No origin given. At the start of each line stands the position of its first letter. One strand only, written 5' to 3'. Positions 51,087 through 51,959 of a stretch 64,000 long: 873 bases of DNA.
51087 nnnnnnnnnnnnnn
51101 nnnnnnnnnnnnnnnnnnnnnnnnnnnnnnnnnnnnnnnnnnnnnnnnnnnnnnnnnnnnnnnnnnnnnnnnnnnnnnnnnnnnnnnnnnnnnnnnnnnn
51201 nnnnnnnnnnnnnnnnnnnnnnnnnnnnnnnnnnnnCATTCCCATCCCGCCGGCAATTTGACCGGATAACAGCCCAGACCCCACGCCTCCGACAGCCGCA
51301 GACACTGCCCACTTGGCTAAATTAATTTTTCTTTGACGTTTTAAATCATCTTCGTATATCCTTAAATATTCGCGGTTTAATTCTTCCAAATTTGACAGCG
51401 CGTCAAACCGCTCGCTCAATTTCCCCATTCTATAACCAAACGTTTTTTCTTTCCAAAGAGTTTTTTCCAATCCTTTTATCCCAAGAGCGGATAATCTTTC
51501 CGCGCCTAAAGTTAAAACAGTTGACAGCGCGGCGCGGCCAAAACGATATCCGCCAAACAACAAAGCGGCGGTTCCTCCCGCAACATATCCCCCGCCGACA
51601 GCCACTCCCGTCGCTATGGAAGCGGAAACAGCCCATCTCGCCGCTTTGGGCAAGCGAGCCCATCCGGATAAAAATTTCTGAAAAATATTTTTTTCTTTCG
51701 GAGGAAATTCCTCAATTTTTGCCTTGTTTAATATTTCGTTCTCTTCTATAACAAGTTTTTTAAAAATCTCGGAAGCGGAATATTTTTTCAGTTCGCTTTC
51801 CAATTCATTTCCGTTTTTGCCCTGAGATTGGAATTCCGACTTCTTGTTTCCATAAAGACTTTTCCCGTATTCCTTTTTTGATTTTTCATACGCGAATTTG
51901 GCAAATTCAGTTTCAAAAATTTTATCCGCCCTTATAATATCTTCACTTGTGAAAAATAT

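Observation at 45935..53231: Five-gene minus-strand cluster of surface-repeat proteins plus a giant K/E-rich membrane protein: candidate cell-surface attachment module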

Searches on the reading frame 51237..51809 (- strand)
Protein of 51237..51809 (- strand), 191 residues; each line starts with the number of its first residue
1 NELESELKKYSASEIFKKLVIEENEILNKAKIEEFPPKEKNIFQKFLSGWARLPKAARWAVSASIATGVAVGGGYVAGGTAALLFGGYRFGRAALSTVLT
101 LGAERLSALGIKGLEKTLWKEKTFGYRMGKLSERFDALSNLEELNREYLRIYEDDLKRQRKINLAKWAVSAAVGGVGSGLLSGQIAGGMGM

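Call 27: find_homologous_proteins(query=A2)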
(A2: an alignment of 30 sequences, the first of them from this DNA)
Query A2 (30 sequences): 8000 candidates shared short words with the query, none scored E <= 0.001.
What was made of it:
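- Tried and rejected: It returned nothing and used up the last allowed search (call 27).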

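Call 29: find_related_loci(query=A3, collection=genome_contigs, flank=10000)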
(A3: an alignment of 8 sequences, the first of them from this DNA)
Query A3 (191 aa) in genome_contigs; peptide patterns used: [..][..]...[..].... (x = any residue, [..] = any of these).
74 stretches matched a pattern; 5 encode a relative of the query (tblastn E <= 1e-3); 5 distinct loci.
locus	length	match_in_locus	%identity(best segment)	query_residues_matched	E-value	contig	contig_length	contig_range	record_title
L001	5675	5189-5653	38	13-174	1e-22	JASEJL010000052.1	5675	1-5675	MAG: Patescibacteria group bacterium isolate Yes71-31 NODE_2964_length_5675_cov_30.642705, whole genome shotgun sequence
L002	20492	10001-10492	37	7-175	2e-21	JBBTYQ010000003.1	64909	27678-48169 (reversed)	MAG: Patescibacteria group bacterium isolate H41-bin047_1 H41_bin047_1_000000000003, whole genome shotgun sequence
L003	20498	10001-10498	37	11-191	7e-21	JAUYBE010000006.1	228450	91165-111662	MAG: bacterium isolate C19_maxbin.019_sub C19_k141_78299, whole genome shotgun sequence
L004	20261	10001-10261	44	7-96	8e-20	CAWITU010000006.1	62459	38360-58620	MAG: uncultured bacterium isolate MFD01223.bin.2.44 genome assembly, contig: contig_45889, whole genome shotgun sequence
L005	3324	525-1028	32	13-182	5e-16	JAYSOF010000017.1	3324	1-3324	MAG: bacterium isolate GFS_11017 GFS_11017_16, whole genome shotgun sequence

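Call 42: find_related_loci(query=A3, collection=metagenome_contigs, flank=10000)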
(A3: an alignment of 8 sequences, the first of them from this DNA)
Query A3 (191 aa) in metagenome_contigs; peptide patterns used: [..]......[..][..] (x = any residue, [..] = any of these).
205 stretches matched a pattern; 14 encode a relative of the query (tblastn E <= 1e-3); 14 distinct loci.
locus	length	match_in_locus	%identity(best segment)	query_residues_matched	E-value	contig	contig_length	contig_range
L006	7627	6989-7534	42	2-189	7e-25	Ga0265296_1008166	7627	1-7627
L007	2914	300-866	34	14-188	3e-22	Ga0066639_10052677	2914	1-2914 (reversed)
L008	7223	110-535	40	13-161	1e-21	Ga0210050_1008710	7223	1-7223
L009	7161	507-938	40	11-161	2e-21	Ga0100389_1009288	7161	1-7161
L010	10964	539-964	40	13-161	2e-21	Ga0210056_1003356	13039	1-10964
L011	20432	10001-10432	40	11-161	3e-21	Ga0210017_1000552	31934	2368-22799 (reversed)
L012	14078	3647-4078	40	11-161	3e-21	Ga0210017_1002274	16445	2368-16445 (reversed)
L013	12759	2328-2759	40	11-161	4e-21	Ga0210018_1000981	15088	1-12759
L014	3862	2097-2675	35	13-191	4e-21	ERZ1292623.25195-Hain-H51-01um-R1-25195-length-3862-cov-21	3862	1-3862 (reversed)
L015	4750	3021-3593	35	13-189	4e-21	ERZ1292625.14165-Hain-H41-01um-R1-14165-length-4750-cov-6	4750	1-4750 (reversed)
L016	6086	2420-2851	40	11-161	3e-21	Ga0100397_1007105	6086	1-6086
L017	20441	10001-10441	40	13-166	5e-21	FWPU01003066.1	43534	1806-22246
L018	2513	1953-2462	37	13-186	7e-19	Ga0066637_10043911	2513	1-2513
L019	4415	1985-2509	32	11-189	4e-16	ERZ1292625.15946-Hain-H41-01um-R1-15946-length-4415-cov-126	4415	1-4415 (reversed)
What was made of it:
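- Tried and rejected: The narrower alignment A3 worked, but the scan is pattern-limited (5 and 14 loci; calls 29, 42).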

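Call 66: search_protein_families(library=pfam, proteins=[L002:7282-8535:+, L002:12091-12594:+, L002:12702-13067:+, L002:13476-14111:+, L002:4059-5174:+, L003:11795-12292:+, L003:12413-12775:+, L003:13153-13584:+, L003:13678-14637:+, L003:4953-5735:+], max_evalue=0.001)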
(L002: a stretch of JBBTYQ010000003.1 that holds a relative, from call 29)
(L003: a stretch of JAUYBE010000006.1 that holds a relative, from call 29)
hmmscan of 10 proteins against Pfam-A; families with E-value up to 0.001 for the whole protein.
L002:7282-8535:+ (417 aa): 0 families

L002:12091-12594:+ (167 aa): 1 family
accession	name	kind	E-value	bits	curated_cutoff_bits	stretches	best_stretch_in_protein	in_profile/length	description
PF00466.25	Ribosomal_L10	-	7.8e-16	58.4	22.8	1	3-98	2-98/100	Ribosomal protein L10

L002:12702-13067:+ (121 aa): 2 families
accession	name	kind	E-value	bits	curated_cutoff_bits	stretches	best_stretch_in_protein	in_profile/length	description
PF00542.24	Ribosomal_L12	-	9.7e-30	103.1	25.9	1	55-120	1-66/67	Ribosomal protein L7/L12 C-terminal domain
PF16320.10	Ribosomal_L12_N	-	2.8e-18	65.8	25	1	5-49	3-47/48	Ribosomal protein L7/L12 dimerisation domain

L002:13476-14111:+ (211 aa): 0 families

L002:4059-5174:+ (371 aa): 1 family
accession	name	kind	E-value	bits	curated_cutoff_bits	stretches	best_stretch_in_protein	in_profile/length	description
PF00579.31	tRNA-synt_1b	-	1.4e-35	123.5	21.1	1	30-345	3-291/292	tRNA synthetases class I (W and Y)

L003:11795-12292:+ (165 aa): 1 family
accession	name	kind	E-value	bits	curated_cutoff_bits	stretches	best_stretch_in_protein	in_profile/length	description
PF00466.25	Ribosomal_L10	-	6e-15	55.6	22.8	1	3-98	2-98/100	Ribosomal protein L10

L003:12413-12775:+ (120 aa): 2 families
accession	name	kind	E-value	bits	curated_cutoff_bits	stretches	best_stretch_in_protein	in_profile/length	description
PF00542.24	Ribosomal_L12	-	1.3e-28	99.5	25.9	1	54-120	1-67/67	Ribosomal protein L7/L12 C-terminal domain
PF16320.10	Ribosomal_L12_N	-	9.3e-16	57.7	25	1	5-48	3-46/48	Ribosomal protein L7/L12 dimerisation domain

L003:13153-13584:+ (143 aa): 1 family
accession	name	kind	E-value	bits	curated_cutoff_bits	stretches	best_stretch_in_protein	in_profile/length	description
PF02381.23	MraZ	-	3.1e-44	149.2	23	2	72-137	1-67/72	MraZ protein, putative antitoxin-like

L003:13678-14637:+ (319 aa): 3 families
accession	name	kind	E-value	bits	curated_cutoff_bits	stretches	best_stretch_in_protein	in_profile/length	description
PF01795.25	Methyltransf_5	-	2.9e-106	355.9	27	1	2-317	4-307/309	MraW methylase family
PF01209.24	Ubie_methyltran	-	5.4e-06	26.4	20.1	0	9-86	38-113/233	ubiE/COQ5 methyltransferase family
PF13847.12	Methyltransf_31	-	4.3e-05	23.7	27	0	23-85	8-68/145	Methyltransferase domain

L003:4953-5735:+ (260 aa): 1 family
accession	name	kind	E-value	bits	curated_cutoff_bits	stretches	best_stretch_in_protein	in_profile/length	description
PF00318.25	Ribosomal_S2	-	2.6e-65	220.1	26.1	1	41-253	1-211/216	Ribosomal protein S2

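Call 82: search_protein_families(library=pfam, proteins=[L011:7101-9398:+, L011:11820-15485:-, L011:15540-16748:+, L017:5570-7987:+, L017:8347-9195:+, L017:11949-12971:+, L017:13319-15316:-, L004:7366-7947:-, L004:12291-12701:+, L004:13258-13875:+], max_evalue=0.0001)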
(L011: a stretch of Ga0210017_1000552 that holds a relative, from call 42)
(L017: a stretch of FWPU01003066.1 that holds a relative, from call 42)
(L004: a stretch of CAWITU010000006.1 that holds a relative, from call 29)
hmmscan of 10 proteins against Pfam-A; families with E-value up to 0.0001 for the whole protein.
L011:7101-9398:+ (765 aa): 3 families
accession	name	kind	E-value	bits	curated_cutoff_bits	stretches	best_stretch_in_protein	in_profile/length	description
PF10412.15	TrwB_AAD_bind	-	1.4e-12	47.6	20.5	1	350-421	7-72/387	Type IV secretion-system coupling protein DNA-binding domain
PF01935.23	DUF87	-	2e-07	31.8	23.2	1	358-421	23-83/220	Helicase HerA, central domain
PF02534.20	T4SS-DNA_transf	-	2.3e-05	23.9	20.1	0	358-683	44-377/468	Type IV secretory system Conjugative DNA transfer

L011:11820-15485:- (1221 aa): 11 families
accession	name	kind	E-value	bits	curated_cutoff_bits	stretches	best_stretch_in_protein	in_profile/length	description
PF17757.6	UvrB_inter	-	1.6e-22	79.9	22.9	1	707-795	1-89/91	UvrB interaction domain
PF12344.14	UvrB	-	7.1e-20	71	27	1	1123-1165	1-43/43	Ultra-violet resistance protein B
PF00271.37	Helicase_C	-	1.3e-19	70.9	23.5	1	1003-1116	3-109/110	Helicase conserved C-terminal domain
PF14890.11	Intein_splicing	-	7.1e-18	65.3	35.8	1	99-593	23-155/155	Intein splicing domain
PF14528.11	LAGLIDADG_3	-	3.4e-17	62.9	22.5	1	374-451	3-82/82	LAGLIDADG-like domain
PF02151.25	UVR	-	6.2e-09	35.8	21.5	1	1188-1218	6-36/36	UvrB/uvrC motif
PF01381.28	HTH_3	-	6.2e-07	29.8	23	1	483-530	1-48/55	Helix-turn-helix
PF12844.13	HTH_19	-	2e-06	28.1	30.2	1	480-530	1-51/64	Helix-turn-helix domain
PF04851.21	ResIII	-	4.9e-06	27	22.5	0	594-633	37-81/164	Type III restriction enzyme, res subunit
PF00270.35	DEAD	-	2.2e-05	24.7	26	0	13-80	3-71/167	DEAD/DEAH box helicase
PF14814.11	UB2H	-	5.3e-05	23.6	27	0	710-751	2-43/85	Bifunctional transglycosylase second domain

L011:15540-16748:+ (402 aa): 2 families
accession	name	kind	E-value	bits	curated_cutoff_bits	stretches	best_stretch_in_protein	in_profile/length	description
PF08245.18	Mur_ligase_M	-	5.2e-43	147.8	24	1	42-222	1-199/200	Mur ligase middle domain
PF02875.26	Mur_ligase_C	-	4.2e-24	86.2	28.4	1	245-371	1-127/127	Mur ligase, glutamate ligase domain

L017:5570-7987:+ (805 aa): 3 families
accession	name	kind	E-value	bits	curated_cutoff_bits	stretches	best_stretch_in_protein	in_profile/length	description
PF10412.15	TrwB_AAD_bind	-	3.1e-10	40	20.5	0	395-461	12-72/387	Type IV secretion-system coupling protein DNA-binding domain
PF01935.23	DUF87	-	1.7e-07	32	23.2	1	390-465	14-84/220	Helicase HerA, central domain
PF02534.20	T4SS-DNA_transf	-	3.1e-05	23.4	20.1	0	599-701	248-349/468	Type IV secretory system Conjugative DNA transfer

L017:8347-9195:+ (282 aa): 0 families

L017:11949-12971:+ (340 aa): 1 family
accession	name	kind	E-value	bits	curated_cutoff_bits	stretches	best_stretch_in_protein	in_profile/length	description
PF01699.29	Na_Ca_ex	-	1.2e-59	201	24.9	2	197-334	2-147/151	Sodium/calcium exchanger protein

L017:13319-15316:- (665 aa): 7 families
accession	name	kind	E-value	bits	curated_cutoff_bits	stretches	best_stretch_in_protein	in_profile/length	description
PF12344.14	UvrB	-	2.6e-20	72.4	27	1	565-607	1-43/43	Ultra-violet resistance protein B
PF00271.37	Helicase_C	-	7e-19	68.6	23.5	1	459-558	15-109/110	Helicase conserved C-terminal domain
PF17757.6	UvrB_inter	-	1e-18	67.7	22.9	1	156-243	1-88/91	UvrB interaction domain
PF04851.21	ResIII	-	2.7e-13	50.6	22.5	1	9-116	3-114/164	Type III restriction enzyme, res subunit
PF00270.35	DEAD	-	6.1e-11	42.8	26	1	13-82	3-73/167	DEAD/DEAH box helicase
PF02151.25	UVR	-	1e-09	38.3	21.5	1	630-658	6-34/36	UvrB/uvrC motif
PF13307.12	Helicase_C_2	-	2.5e-05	24.8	25.3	0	459-531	9-86/170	Helicase C-terminal domain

L004:7366-7947:- (193 aa): 1 family
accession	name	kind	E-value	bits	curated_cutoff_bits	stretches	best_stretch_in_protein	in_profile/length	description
PF04205.19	FMN_bind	-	2.7e-06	28.4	22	1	114-188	2-76/77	FMN-binding domain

L004:12291-12701:+ (136 aa): 1 family
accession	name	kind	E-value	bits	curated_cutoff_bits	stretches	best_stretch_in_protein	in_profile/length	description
PF00579.31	tRNA-synt_1b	-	2.8e-30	106.1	21.1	1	12-136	41-174/292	tRNA synthetases class I (W and Y)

L004:13258-13875:+ (205 aa): 1 family
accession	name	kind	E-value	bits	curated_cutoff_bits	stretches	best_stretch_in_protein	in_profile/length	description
PF00877.26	NLPC_P60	-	3.7e-17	62.7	23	1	65-149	11-86/105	NlpC/P60 family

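Call 88: search_protein_families(library=pfam, alignment_id=A2, max_evalue=1)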
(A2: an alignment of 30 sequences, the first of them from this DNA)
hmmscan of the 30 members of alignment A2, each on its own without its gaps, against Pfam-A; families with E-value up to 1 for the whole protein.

A. member 1, seq(191 aa): 2 families
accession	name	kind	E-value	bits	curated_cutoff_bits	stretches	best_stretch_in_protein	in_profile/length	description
PF18097.6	Vta1_C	-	0.12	12.4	26.3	0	55-63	9-17/38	Vta1 C-terminal domain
PF12990.12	DUF3874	-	0.13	13.1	28.3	1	4-35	18-49/71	Domain of unknonw function from B. Theta Gene description (DUF3874)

B. families by the number of members that match (of 30 scanned): 52 families (the first 25 are shown)
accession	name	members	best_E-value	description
PF09716.15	ETRAMP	6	0.015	Malarial early transcribed membrane protein (ETRAMP)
PF11304.13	DUF3106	3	0.0082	Protein of unknown function (DUF3106)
PF25587.1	Rv2743c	2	0.0016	Rv2743c family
PF10654.15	DUF2481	1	0.00089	Protein of unknown function (DUF2481)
PF13837.12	Myb_DNA-bind_4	1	0.0048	Myb/SANT-like DNA-binding domain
PF03249.20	TSA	1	0.0051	Type specific antigen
PF10040.14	CRISPR_Cas6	1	0.0095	CRISPR-associated endoribonuclease Cas6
PF02382.20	RTX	1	0.0096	N-terminal domain in RTX protein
PF22085.1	NorB_cytochrome_c-like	1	0.014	Nitric oxide reductase subunit B, cytochrome c-like domain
PF06589.16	CRA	1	0.021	Circumsporozoite-related antigen (CRA)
PF17470.7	Gp45_2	1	0.026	Phage gene product 45.2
PF19762.4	DUF6249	1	0.029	Domain of unknown function (DUF6249)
PF16940.10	Tic110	1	0.032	Chloroplast envelope transporter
PF13886.12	TM7S3_TM198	1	0.033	TM7S3/TM198-like domain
PF00438.25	S-AdoMet_synt_N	1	0.035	S-adenosylmethionine synthetase, N-terminal domain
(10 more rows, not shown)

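Call 89: search_solved_structures(query=A2, max_evalue=10)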
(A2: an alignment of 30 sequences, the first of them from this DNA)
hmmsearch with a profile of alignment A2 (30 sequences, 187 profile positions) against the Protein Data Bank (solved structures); distinct sequences matched with E-value up to 10: 10.
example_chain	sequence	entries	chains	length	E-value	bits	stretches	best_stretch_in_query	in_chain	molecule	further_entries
6z1p_BG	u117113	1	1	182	0.35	13.7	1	84-159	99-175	mS76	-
9m4f_6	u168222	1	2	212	0.59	13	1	67-105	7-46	light-harvesting protein XLH6/10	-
8ivq_A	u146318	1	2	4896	0.67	12.8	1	118-185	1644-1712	Isoform 2 of Baculoviral IAP repeat-containing protein 6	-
8jpj_A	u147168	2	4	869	1.6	11.5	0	50-75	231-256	H(+)/Cl(-) exchange transporter 6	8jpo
8jpr_A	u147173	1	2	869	1.6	11.5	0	50-75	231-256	H(+)/Cl(-) exchange transporter 6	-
9w4c_A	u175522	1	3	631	2.5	10.9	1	117-176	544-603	fusion protein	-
3htk_A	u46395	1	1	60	4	10.2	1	114-155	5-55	Structural maintenance of chromosomes protein 5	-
3lg7_A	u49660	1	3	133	5.4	9.8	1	105-162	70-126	4E10_S0_1EZ3A_002_C (T246)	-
8fjg_A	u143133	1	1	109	6.8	9.5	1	114-159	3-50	H12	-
6ezv_X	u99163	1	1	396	7.5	9.3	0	64-130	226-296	Non-hemolytic enterotoxin lytic component L1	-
